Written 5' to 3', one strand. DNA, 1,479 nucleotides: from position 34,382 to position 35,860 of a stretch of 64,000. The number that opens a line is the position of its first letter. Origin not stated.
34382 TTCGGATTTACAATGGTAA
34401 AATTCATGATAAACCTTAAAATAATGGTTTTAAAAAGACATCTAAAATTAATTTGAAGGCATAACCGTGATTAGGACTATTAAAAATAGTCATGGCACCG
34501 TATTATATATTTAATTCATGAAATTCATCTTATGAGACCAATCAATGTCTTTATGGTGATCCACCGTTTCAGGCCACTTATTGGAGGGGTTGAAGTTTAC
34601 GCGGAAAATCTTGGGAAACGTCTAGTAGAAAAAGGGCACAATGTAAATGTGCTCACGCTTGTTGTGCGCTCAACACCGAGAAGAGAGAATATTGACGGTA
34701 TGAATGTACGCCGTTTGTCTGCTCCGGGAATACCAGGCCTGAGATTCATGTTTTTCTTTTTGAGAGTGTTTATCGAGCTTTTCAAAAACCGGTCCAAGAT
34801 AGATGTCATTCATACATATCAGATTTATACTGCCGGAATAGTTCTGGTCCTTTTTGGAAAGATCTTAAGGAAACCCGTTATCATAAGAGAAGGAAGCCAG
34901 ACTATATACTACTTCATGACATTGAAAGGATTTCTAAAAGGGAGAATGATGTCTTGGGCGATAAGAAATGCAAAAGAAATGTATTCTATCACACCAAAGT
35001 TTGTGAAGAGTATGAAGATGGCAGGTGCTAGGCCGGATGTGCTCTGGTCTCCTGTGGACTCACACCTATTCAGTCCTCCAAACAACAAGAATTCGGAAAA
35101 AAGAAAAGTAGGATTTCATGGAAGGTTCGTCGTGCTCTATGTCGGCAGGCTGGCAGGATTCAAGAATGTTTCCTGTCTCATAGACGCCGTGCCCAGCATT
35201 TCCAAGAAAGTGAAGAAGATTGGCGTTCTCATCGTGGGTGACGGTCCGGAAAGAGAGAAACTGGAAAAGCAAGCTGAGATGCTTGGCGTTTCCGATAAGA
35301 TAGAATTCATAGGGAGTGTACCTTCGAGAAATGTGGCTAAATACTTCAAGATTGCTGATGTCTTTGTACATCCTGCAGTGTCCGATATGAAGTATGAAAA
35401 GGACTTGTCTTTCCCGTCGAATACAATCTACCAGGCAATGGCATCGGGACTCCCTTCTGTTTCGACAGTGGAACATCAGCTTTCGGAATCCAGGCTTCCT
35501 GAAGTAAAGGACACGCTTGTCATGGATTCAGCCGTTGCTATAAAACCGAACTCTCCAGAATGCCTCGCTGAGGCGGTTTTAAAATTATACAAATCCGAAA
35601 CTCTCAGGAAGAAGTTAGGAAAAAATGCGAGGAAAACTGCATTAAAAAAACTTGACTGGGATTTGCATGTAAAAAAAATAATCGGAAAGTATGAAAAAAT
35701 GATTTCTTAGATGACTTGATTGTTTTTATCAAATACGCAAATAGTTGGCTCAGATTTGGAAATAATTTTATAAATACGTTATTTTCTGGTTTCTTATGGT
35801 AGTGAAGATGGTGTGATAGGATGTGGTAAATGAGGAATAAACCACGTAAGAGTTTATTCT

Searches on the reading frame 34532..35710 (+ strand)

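Call 53: search_protein_families(library=pfam, proteins=[window:34532-35710:+], max_evalue=0.00001)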
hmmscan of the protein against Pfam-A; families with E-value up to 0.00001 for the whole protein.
window:34532-35710:+ (392 aa): 4 families
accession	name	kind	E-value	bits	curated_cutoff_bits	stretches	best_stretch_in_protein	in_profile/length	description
PF00534.26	Glycos_transf_1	-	1.3e-30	106.6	26.4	1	187-368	3-171/172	Glycosyl transferases group 1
PF13692.12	Glyco_trans_1_4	-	9.8e-26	91.1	27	1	199-354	2-141/142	Glycosyl transferases group 1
PF13579.12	Glyco_trans_4_4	-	4.1e-15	56.9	29.7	1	18-168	1-149/158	Glycosyl transferase 4-like domain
PF13439.12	Glyco_transf_4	-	8.2e-15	55.7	28.5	1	17-150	1-137/170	Glycosyltransferase Family 4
